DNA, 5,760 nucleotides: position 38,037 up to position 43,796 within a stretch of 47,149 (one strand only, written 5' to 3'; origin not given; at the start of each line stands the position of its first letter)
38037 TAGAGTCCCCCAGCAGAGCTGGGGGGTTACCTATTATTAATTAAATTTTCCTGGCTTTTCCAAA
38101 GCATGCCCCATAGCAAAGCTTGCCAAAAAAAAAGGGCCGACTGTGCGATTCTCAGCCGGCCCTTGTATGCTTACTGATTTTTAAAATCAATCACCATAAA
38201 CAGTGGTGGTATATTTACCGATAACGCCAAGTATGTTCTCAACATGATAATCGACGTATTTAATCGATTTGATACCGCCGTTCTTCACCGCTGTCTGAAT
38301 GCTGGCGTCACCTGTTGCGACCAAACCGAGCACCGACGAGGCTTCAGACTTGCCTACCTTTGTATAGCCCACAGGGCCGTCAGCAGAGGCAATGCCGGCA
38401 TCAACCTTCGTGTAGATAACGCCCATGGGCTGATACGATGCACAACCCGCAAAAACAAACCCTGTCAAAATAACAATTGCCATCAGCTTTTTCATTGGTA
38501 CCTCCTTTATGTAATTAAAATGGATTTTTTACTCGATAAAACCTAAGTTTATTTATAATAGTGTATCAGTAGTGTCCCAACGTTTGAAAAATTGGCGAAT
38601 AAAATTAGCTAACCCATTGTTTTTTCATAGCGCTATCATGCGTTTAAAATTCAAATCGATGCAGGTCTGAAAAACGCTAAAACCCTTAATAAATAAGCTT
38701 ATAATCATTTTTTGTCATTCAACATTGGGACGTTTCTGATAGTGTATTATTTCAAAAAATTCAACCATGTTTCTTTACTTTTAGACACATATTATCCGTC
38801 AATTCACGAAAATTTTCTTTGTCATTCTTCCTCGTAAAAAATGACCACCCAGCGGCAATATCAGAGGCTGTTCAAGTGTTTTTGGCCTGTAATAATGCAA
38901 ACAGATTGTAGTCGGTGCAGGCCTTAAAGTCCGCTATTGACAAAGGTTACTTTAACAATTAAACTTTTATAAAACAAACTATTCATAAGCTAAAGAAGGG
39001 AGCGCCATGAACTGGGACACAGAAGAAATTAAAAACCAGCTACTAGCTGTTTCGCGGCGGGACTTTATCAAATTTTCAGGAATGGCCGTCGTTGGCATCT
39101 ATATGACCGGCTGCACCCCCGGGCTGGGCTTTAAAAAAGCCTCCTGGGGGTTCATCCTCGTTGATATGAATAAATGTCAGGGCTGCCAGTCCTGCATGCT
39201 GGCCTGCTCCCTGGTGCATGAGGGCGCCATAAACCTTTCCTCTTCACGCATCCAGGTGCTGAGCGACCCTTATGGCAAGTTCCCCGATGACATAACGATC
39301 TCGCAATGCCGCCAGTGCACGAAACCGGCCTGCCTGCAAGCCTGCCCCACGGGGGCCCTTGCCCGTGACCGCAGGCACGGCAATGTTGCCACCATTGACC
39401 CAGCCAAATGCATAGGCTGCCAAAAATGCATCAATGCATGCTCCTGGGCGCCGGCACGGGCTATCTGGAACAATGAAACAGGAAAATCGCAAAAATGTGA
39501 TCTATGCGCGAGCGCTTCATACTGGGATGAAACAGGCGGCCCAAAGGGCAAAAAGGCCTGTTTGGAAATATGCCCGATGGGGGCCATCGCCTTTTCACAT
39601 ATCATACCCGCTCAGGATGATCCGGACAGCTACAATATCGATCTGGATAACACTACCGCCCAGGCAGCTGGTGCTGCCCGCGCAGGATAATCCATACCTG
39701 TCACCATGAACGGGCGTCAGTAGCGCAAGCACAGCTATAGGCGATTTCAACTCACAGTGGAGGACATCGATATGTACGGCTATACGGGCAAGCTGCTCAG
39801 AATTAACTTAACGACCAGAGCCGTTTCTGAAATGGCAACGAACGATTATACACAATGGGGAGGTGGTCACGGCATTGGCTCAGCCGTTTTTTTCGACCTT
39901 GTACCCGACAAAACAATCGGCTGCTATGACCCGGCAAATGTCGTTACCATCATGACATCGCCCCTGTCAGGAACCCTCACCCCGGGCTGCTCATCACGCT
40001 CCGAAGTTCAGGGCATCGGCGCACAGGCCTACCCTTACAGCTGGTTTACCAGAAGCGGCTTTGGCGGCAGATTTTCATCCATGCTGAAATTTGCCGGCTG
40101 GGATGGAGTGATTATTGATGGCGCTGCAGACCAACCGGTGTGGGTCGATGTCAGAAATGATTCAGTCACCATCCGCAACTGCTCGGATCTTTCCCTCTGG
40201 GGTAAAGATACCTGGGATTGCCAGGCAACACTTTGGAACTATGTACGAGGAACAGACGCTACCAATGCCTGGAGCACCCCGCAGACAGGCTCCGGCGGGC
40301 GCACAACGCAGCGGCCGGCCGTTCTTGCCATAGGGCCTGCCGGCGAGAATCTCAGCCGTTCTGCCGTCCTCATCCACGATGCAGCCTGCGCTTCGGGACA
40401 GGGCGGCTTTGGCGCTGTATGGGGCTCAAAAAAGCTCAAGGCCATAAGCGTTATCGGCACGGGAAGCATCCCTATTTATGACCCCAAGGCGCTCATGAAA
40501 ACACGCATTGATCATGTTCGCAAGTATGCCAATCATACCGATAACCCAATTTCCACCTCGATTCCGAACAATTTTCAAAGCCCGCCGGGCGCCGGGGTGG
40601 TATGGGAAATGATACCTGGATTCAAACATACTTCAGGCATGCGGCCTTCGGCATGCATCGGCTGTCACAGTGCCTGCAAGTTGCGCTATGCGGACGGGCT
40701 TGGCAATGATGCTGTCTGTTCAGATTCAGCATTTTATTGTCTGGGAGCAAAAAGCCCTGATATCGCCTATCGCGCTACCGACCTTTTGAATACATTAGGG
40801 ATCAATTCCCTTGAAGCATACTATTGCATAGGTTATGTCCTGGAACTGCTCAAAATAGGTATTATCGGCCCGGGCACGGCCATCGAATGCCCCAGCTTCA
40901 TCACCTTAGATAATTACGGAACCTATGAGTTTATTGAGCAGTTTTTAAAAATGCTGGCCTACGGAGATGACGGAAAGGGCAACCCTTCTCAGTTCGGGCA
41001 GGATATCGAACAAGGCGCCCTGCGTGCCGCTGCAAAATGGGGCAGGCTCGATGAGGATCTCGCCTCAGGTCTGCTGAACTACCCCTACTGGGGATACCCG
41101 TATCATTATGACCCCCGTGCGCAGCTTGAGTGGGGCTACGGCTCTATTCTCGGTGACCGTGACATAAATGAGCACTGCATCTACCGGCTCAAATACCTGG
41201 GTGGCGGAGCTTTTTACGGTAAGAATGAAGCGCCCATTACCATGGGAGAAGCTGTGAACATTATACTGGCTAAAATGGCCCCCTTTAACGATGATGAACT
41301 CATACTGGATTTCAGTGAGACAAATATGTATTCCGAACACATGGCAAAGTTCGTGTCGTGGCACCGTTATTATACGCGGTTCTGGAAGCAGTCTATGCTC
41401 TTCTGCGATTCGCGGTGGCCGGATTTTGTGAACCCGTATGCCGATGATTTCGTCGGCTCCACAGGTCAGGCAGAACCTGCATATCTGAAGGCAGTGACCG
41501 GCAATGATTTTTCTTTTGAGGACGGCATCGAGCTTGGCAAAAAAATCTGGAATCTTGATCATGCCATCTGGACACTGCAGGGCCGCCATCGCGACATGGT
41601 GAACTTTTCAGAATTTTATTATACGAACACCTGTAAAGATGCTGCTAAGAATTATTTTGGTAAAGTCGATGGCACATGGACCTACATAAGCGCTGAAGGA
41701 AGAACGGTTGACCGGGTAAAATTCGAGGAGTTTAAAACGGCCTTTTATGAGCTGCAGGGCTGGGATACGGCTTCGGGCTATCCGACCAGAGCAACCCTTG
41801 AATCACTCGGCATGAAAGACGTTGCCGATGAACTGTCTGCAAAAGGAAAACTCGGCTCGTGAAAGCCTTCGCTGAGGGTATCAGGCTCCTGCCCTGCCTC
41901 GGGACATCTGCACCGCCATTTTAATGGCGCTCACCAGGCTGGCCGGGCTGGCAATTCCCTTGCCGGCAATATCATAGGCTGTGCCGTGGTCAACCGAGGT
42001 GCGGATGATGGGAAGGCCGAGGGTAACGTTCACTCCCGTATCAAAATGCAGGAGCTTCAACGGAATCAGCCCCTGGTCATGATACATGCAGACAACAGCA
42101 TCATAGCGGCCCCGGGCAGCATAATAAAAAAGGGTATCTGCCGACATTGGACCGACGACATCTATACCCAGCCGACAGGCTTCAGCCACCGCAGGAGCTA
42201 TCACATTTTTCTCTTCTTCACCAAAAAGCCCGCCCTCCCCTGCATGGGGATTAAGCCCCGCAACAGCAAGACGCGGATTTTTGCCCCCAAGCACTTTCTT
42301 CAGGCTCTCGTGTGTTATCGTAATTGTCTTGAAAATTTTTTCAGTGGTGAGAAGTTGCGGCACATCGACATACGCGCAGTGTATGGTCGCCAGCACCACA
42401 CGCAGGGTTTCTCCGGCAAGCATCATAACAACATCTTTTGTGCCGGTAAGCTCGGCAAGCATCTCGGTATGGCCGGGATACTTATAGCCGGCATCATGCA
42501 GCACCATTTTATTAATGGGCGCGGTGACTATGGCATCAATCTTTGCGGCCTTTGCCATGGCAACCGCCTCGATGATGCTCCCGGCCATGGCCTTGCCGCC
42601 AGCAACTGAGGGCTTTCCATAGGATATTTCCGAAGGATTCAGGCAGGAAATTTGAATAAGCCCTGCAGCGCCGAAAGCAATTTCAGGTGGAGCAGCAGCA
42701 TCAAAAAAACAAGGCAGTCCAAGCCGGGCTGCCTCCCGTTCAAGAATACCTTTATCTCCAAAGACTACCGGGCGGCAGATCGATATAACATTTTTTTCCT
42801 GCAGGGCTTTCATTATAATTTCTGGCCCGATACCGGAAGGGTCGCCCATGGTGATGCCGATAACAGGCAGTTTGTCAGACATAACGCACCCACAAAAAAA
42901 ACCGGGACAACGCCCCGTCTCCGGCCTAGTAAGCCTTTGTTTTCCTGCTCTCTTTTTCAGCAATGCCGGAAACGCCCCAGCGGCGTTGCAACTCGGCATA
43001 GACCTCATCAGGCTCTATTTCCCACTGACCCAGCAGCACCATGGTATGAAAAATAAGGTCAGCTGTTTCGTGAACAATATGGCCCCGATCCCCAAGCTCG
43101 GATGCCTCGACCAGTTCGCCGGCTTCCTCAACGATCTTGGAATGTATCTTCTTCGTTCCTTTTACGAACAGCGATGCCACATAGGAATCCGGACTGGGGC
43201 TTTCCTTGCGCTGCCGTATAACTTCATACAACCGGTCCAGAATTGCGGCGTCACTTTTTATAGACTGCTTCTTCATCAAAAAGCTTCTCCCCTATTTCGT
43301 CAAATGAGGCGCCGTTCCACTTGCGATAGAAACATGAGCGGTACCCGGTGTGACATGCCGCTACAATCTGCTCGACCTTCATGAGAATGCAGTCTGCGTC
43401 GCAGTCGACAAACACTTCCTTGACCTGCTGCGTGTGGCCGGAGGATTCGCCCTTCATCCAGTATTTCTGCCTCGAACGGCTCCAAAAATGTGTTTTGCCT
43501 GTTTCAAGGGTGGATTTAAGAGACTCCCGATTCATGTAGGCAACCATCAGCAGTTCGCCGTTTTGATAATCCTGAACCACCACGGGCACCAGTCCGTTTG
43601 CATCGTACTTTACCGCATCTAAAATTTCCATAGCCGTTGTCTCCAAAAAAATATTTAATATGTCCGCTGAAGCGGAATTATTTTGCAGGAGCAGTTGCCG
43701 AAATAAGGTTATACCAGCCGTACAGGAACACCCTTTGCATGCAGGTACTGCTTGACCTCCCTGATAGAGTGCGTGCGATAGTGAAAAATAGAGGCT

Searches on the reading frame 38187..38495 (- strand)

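Call 32: search_protein_families(library=pfam, proteins=[window:38187-38495:-], max_evalue=0.00001)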
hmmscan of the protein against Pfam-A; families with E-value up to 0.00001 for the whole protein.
window:38187-38495:- (102 aa): 1 family
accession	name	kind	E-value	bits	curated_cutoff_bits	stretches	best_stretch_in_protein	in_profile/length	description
PF13146.11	TRL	-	2e-24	86.1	25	1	25-102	1-77/77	TRL-like protein family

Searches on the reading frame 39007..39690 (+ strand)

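Call 32: search_protein_families(library=pfam, proteins=[window:39007-39690:+], max_evalue=0.00001)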
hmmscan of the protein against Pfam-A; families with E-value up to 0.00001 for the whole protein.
window:39007-39690:+ (227 aa): 9 families
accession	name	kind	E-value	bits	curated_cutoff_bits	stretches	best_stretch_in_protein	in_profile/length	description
PF13247.11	Fer4_11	-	5.6e-14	52.6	26.2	1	98-197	7-98/100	4Fe-4S dicluster domain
PF12837.12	Fer4_6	-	1.5e-12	47.2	25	0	127-145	1-19/24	4Fe-4S binding domain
PF12838.12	Fer4_7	-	3e-11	44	27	1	100-146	1-49/52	4Fe-4S dicluster domain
PF13187.11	Fer4_9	-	6.5e-09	36.1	27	1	56-117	1-51/52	4Fe-4S dicluster domain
PF14697.11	Fer4_21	-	1.2e-08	35.4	35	0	128-194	1-57/59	4Fe-4S dicluster domain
PF00037.32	Fer4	-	1.5e-08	34.5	21.1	0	129-145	2-18/24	4Fe-4S binding domain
PF13237.11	Fer4_10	-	2.6e-08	34.1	25.5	0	99-145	7-52/53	4Fe-4S dicluster domain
PF12797.12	Fer4_2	-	7.6e-08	32.3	24.5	0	129-146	4-21/22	4Fe-4S binding domain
PF13484.11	Fer4_16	-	2e-06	28.9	30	0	100-121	1-20/66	4Fe-4S double cluster binding domain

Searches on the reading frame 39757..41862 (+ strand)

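Call 32: search_protein_families(library=pfam, proteins=[window:39757-41862:+], max_evalue=0.00001)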
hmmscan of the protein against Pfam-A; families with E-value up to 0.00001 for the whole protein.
window:39757-41862:+ (701 aa): 2 families
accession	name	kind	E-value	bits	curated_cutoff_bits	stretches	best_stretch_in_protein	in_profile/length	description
PF02730.20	AFOR_N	-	5.8e-44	150.7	29.8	1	11-234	1-198/199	Aldehyde ferredoxin oxidoreductase, N-terminal domain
PF01314.23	AFOR_C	-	6.8e-21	75.3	27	1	295-686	65-385/385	Aldehyde ferredoxin oxidoreductase, domains 2 & 3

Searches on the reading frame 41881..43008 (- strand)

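Call 32: search_protein_families(library=pfam, proteins=[window:41881-43008:-], max_evalue=0.00001)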
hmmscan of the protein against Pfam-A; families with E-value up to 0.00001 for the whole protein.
window:41881-43008:- (375 aa): 1 family
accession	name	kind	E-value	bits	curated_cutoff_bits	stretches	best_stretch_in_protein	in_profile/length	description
PF04166.17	PdxA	-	1.4e-111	372.9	27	1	77-365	2-286/286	Pyridoxal phosphate biosynthetic protein PdxA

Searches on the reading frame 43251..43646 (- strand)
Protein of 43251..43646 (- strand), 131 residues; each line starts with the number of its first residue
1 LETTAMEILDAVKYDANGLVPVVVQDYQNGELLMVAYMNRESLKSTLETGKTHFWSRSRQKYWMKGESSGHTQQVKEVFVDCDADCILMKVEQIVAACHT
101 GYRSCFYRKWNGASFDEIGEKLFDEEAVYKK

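Call 32: search_protein_families(library=pfam, proteins=[window:43251-43646:-], max_evalue=0.00001)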
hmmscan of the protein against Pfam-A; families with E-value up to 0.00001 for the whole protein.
window:43251-43646:- (131 aa): 1 family
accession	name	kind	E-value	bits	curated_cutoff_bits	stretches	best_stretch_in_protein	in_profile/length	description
PF01502.23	PRA-CH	-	3e-36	123.5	27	1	34-107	1-74/74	Phosphoribosyl-AMP cyclohydrolase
